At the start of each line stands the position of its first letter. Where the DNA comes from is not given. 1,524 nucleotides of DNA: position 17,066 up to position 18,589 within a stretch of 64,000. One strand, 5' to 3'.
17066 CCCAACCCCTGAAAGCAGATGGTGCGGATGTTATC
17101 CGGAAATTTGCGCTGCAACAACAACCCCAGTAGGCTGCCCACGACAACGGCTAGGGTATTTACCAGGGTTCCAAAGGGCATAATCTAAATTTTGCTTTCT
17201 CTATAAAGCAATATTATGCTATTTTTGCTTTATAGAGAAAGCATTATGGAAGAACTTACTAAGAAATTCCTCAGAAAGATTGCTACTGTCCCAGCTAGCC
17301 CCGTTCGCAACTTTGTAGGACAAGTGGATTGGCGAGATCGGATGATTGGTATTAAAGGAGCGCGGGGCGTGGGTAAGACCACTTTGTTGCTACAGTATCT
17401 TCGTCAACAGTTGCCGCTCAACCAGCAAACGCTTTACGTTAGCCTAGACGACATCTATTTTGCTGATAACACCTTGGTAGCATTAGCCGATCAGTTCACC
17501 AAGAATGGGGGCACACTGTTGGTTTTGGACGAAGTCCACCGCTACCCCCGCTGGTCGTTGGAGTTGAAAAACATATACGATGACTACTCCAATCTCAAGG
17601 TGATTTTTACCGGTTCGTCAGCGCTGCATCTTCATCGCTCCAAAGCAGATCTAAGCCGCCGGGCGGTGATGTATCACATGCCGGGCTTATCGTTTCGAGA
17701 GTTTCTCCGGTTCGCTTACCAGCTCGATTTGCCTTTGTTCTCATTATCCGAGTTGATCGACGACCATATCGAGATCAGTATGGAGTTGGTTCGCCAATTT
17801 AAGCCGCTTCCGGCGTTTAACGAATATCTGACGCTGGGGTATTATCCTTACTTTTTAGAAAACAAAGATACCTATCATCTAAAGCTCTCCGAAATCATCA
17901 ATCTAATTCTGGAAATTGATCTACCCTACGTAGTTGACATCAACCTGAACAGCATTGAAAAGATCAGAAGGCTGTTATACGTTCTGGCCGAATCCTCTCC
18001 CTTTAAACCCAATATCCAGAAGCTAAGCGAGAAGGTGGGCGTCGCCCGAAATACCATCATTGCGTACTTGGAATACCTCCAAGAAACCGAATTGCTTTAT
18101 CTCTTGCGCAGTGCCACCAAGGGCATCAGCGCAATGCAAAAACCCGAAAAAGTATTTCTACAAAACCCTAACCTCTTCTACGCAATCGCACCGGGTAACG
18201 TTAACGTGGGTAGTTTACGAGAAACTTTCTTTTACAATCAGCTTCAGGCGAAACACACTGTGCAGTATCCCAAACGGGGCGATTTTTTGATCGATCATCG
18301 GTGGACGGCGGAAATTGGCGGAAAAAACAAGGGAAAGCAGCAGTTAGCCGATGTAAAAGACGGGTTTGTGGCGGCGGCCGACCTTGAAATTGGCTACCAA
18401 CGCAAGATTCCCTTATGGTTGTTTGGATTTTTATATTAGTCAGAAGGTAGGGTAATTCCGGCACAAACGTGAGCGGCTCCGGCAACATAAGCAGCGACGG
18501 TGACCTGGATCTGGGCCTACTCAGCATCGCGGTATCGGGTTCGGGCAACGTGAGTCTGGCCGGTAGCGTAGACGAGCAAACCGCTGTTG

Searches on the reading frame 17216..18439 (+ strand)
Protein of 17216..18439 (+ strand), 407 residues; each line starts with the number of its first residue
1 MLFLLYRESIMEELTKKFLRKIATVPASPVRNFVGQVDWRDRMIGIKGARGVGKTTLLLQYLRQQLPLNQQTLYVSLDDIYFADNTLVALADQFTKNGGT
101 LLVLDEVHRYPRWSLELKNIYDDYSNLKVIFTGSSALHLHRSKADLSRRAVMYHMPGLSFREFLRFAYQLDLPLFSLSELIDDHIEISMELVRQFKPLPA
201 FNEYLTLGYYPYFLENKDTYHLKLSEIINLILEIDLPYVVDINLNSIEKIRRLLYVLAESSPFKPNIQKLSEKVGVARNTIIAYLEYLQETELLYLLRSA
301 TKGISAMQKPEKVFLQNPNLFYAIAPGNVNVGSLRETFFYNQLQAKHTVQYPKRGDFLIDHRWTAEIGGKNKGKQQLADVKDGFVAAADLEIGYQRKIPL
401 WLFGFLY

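Call 36: search_protein_families(library=padloc, proteins=[window:17216-18439:+], max_evalue=0.001)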
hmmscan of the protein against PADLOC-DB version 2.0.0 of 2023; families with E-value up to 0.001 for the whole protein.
window:17216-18439:+ (407 aa): 7 families
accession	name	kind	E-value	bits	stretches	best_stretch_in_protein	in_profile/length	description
PDLC04787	PDC-S01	-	8.4e-31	105.2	1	41-360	27-341/412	-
PDLC04789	PDC-S01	-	1.6e-28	97.8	1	41-304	17-253/375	-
PDLC04790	PDC-S01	-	6.8e-23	79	1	41-347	27-329/422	-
PDLC04788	PDC-S01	-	2.6e-12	44.4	1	46-243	24-221/448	-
PDLC04786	PDC-S01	-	4e-12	43.6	1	45-211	24-197/439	-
PDLC04791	PDC-S01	-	4.4e-12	43.4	1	43-163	21-150/395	-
PDLC04792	PDC-S01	-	7.5e-07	26.1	1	42-242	20-227/452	-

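Call 37: search_protein_families(library=pfam, proteins=[window:17216-18439:+], max_evalue=0.001)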
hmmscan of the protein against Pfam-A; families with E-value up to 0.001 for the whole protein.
window:17216-18439:+ (407 aa): 4 families
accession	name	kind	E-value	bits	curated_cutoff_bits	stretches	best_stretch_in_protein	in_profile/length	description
PF13173.12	AAA_14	-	3.6e-32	111.5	27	1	41-164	2-129/129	AAA domain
PF13635.12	DUF4143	-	6e-08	33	28.1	1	245-349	11-124/160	Domain of unknown function (DUF4143)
PF13401.12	AAA_22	-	3.5e-05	24.6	27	0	42-76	6-40/130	AAA domain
PF25199.1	nSTAND_NTPase5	-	0.00059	20.1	34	0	38-111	38-109/145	Novel STAND NTPase 5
